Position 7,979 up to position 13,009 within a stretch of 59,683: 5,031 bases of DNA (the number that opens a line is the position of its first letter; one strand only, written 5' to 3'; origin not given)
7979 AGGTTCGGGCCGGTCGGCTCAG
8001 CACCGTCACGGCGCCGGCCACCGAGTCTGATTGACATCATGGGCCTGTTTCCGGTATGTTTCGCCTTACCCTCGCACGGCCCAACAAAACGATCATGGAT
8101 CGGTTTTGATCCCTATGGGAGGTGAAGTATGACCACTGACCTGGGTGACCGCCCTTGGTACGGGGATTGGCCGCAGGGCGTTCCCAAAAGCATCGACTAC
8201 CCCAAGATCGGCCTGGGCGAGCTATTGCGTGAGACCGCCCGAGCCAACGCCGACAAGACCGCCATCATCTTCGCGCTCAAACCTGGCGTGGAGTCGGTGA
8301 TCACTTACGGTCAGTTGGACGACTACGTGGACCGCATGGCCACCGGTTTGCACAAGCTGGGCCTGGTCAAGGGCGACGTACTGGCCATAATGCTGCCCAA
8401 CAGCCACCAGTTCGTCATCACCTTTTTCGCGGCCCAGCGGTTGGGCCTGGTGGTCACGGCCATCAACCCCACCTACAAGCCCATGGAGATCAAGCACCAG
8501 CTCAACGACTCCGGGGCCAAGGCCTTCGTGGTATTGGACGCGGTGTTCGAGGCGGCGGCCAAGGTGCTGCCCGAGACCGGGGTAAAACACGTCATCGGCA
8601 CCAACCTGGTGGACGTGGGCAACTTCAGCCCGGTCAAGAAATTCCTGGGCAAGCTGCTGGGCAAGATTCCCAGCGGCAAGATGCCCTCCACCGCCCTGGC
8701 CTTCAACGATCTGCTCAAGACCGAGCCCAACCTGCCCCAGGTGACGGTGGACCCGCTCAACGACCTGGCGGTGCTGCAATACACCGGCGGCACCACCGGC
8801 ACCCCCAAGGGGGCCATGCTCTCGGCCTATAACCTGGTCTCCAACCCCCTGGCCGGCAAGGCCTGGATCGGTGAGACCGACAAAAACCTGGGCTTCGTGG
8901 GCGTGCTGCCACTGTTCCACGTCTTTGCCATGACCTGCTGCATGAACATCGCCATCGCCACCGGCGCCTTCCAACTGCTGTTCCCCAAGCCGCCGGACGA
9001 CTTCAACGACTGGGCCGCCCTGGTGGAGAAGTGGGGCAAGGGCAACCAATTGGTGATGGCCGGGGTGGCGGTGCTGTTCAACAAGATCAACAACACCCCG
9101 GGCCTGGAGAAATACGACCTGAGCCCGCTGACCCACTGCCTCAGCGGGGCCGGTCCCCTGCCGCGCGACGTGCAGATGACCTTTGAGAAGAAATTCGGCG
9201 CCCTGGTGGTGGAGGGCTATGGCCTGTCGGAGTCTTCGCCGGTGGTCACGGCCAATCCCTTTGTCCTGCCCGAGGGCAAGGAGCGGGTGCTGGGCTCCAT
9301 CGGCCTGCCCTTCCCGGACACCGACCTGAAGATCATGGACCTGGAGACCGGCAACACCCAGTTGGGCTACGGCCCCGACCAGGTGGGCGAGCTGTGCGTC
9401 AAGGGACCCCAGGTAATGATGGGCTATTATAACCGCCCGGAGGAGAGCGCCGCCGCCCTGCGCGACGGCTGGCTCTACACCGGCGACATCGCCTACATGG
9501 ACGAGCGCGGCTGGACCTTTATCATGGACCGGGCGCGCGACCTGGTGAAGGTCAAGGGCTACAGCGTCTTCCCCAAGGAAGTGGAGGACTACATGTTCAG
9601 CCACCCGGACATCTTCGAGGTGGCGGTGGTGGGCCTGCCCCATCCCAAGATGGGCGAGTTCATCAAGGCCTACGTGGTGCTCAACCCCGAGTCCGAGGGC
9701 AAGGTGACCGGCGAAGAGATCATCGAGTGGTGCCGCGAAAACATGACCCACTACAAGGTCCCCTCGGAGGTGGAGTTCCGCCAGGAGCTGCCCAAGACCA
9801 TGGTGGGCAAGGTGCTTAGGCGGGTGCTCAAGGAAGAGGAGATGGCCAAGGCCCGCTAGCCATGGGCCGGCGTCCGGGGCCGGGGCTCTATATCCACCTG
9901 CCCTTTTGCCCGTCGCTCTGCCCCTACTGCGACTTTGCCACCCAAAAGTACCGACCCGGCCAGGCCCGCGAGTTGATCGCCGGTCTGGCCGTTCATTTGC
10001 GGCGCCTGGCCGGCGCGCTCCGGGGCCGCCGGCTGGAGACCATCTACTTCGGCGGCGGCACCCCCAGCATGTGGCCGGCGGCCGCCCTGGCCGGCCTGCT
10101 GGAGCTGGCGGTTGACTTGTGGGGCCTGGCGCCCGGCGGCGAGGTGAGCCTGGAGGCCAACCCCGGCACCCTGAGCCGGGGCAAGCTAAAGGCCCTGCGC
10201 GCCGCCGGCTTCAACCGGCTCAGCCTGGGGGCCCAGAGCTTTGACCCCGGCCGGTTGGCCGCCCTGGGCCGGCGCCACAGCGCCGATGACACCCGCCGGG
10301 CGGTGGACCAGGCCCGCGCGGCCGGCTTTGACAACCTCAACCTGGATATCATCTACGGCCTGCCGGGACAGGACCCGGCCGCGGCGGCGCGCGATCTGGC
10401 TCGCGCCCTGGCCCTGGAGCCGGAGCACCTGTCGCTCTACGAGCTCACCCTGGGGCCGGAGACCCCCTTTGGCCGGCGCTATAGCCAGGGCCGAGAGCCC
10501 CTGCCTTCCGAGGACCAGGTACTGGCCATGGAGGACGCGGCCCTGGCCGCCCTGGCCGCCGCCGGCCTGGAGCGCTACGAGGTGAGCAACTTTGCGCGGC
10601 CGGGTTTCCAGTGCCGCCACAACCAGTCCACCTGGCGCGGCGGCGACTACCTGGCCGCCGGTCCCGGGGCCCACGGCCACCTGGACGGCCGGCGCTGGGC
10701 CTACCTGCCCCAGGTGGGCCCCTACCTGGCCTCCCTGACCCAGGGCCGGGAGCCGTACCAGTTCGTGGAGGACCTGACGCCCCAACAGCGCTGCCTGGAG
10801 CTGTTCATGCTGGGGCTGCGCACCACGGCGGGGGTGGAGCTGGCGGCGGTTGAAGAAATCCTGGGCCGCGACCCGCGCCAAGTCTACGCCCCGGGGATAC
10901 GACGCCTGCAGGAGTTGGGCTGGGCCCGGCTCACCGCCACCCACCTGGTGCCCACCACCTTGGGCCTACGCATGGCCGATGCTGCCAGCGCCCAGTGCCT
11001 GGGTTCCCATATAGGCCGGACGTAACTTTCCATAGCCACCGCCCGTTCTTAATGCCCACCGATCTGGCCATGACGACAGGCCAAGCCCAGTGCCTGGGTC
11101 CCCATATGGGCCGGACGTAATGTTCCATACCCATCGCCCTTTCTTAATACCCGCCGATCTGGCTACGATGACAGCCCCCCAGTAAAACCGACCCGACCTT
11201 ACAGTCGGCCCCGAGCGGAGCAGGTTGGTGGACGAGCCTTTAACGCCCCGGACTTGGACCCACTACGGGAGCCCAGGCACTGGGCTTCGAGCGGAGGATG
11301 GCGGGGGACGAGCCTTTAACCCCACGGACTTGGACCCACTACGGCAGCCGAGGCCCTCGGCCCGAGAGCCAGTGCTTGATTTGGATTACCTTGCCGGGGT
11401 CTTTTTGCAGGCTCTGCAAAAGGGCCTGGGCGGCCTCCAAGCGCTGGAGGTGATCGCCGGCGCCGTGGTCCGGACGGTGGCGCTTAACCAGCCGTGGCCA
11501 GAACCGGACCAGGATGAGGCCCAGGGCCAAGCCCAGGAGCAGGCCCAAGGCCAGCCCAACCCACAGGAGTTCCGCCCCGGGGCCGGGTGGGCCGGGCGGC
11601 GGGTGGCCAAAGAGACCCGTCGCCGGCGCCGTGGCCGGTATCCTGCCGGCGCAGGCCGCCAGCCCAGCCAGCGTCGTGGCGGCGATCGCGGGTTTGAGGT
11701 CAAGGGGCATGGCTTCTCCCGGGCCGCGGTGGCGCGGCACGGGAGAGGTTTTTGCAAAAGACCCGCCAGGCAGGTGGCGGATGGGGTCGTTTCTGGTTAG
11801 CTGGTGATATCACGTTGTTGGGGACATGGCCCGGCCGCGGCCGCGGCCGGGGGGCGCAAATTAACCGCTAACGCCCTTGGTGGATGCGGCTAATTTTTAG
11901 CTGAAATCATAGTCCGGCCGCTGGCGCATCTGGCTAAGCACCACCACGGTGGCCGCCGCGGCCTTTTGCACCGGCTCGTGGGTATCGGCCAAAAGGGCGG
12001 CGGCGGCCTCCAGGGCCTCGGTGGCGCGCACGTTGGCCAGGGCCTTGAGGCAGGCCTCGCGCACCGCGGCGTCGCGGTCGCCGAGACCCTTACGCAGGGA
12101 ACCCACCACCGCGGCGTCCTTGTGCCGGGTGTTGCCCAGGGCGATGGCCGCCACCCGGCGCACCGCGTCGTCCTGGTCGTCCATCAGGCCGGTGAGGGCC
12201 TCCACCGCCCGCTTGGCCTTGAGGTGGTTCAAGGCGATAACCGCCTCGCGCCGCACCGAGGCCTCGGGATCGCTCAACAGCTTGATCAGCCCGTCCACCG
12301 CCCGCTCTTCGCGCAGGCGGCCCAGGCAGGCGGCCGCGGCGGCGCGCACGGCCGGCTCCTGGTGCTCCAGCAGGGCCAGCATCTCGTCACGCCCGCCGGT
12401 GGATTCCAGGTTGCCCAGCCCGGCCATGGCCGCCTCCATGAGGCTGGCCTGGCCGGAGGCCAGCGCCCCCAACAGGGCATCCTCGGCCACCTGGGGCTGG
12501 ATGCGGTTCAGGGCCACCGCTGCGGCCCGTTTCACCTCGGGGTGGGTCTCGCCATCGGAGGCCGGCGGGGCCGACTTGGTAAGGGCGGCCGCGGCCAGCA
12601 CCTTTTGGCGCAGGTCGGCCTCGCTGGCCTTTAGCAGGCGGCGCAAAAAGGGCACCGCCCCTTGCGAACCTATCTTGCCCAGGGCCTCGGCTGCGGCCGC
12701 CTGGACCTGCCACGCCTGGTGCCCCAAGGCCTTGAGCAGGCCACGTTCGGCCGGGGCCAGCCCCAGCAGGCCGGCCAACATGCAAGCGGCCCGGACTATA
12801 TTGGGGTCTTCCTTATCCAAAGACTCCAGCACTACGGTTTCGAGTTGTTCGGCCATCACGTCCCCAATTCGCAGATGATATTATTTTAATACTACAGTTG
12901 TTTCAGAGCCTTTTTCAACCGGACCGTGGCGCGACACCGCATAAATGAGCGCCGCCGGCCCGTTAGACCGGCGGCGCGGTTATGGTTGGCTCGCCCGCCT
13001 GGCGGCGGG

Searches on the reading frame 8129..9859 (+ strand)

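Call 8: search_protein_families(library=ncbifam, proteins=[window:8129-9859:+], max_evalue=0.00001)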
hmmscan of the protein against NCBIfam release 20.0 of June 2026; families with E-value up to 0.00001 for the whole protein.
window:8129-9859:+ (576 aa): 105 families (the best 25 are shown)
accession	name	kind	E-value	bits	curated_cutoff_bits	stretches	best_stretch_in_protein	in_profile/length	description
NF005463.0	PRK07059.1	subfamily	4.5e-138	461.1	869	1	7-571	2-556/557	long-chain-fatty-acid--CoA ligase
NF005220.0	PRK06710.1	equivalog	5.3e-136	454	1116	1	7-574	4-556/563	long-chain-fatty-acid--CoA ligase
NF004114.0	PRK05605.1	equivalog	1.2e-128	430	766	1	5-573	12-571/575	long-chain-fatty-acid--CoA ligase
NF006523.0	PRK08974.1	equivalog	1.1e-126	423.3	884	1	7-575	2-557/561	long-chain-fatty-acid--CoA ligase FadD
NF004229.0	PRK05677.1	subfamily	3.7e-125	418.5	879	1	10-575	6-559/563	long-chain-fatty-acid--CoA ligase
NF006442.0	PRK08751.1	equivalog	3.5e-122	408.6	1023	1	7-570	4-557/560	long-chain fatty acid--CoA ligase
NF006181.0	PRK08314.1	subfamily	2.8e-119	398.9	705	1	8-575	5-558/563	long-chain-fatty-acid--CoA ligase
NF004837.0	PRK06187.1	subfamily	2.2e-118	395.8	476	1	28-573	9-524/531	long-chain-fatty-acid--CoA ligase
NF009139.0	PRK12492.1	equivalog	5.1e-107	358.6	1018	1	10-569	6-560/562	long-chain-fatty-acid--CoA ligase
NF004822.0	PRK06178.1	equivalog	1.1e-97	328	782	1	10-570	18-566/571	acyl-CoA synthetase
NF006182.0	PRK08316.1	subfamily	2.3e-95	320.1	663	1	29-570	13-516/523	fatty acyl-CoA synthetase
NF009233.0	PRK12583.1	subfamily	1.1e-91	308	832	1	29-572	20-551/558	fatty acid CoA ligase family protein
NF005714.0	PRK07529.1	subfamily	8.1e-91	305.3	632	1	31-574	34-579/640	acyl-CoA synthetase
NF005702.0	PRK07514.1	subfamily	1.7e-87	293.9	558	1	39-570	13-499/506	malonyl-CoA synthase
TIGR03205.1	pimA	equivalog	1.4e-80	271.3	705.6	1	15-567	9-540/541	dicarboxylate--CoA ligase PimA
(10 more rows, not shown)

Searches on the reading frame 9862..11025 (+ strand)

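Call 8: search_protein_families(library=ncbifam, proteins=[window:9862-11025:+], max_evalue=0.00001)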
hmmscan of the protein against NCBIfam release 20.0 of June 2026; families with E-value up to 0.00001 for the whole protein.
window:9862-11025:+ (387 aa): 19 families
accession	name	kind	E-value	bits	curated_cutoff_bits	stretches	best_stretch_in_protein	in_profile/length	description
TIGR00539.1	hemN_rel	equivalog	1.2e-81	274.6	205.4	1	9-341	3-331/361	radical SAM family heme chaperone HemW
NF005133.0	PRK06582.1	equivalog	5e-55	187.1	597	1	9-357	14-367/390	coproporphyrinogen III oxidase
TIGR04107.1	rSAM_HutW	equivalog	8.4e-50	169.8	400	1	9-368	42-403/419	heme anaerobic degradation radical SAM methyltransferase ChuW/HutW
NF006067.1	PRK08208.1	equivalog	2.2e-49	168.6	380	1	8-380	37-415/427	STM4012 family radical SAM protein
TIGR03994.1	rSAM_HemZ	equivalog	4.7e-40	137.9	321.4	1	8-239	86-318/401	coproporphyrinogen dehydrogenase HemZ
TIGR00538.1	hemN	equivalog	4.8e-36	124.5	324.95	1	8-247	51-291/454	oxygen-independent coproporphyrinogen III oxidase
NF004567.0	PRK05904.1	equivalog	1.7e-32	113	355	1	9-328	9-311/353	coproporphyrinogen III oxidase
NF006061.0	PRK08207.1-4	equivalog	3.7e-29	101.9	702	1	9-197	176-370/501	coproporphyrinogen III oxidase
NF006385.0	PRK08629.1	equivalog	3.8e-29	101.7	355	1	9-197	55-238/439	coproporphyrinogen III oxidase family protein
NF006066.0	PRK08207.2-5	equivalog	1.2e-28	100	1117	1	9-253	193-450/518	coproporphyrinogen III oxidase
NF006064.0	PRK08207.2-2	equivalog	5.6e-27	94.9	504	1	8-198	146-341/465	coproporphyrinogen III oxidase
NF006060.0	PRK08207.1-3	equivalog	9.7e-25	87.3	653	1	9-197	152-346/477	coproporphyrinogen III oxidase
NF006059.0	PRK08207.1-1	equivalog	1.2e-22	80.3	1012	1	9-196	174-367/496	coproporphyrinogen III oxidase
NF006063.0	PRK08207.2-1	equivalog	4.2e-20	71.8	1074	1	9-239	195-430/518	coproporphyrinogen III oxidase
NF006062.0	PRK08207.1-5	equivalog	2.2e-15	56.5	1007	1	9-173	151-321/476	coproporphyrinogen III oxidase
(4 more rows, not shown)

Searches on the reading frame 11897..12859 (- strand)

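Call 8: search_protein_families(library=ncbifam, proteins=[window:11897-12859:-], max_evalue=0.00001)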
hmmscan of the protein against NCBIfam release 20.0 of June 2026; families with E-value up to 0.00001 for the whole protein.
window:11897-12859:- (320 aa): 7 families
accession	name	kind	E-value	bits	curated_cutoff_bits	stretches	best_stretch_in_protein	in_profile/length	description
NF010374.0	PRK13800.1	equivalog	1.6e-18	66.4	1196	2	104-303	633-830/898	fumarate reductase/succinate dehydrogenase flavoprotein subunit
NF045915.1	PhycobilmeDegNblB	equivalog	2.2e-16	60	300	1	106-236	80-211/214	phycobilisome degradation protein NblB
NF058502.1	phyc_lyase_CpcE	equivalog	5.5e-16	58.8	330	1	171-229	58-116/260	C-phycocyanin alpha-cysteine-84 phycocyanobilin lyase subunit CpcE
NF058505.1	phyc_lyase_CpeY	equivalog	5.6e-13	48.3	600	1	167-310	28-175/419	C-phycoerythrin alpha-cysteine-82 phycoerythrobilin lyase CpeY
TIGR02270.1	TIGR02270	subfamily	3.1e-10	39.7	206.8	0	85-294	47-253/410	TIGR02270 family protein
NF045662.1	DVU0298_fam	equivalog_domain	3.1e-09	36.7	75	0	187-230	146-189/213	DVU0298 family protein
NF007244.0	PRK09687.1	equivalog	3.2e-09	36.5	275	1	170-259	144-234/285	putative lyase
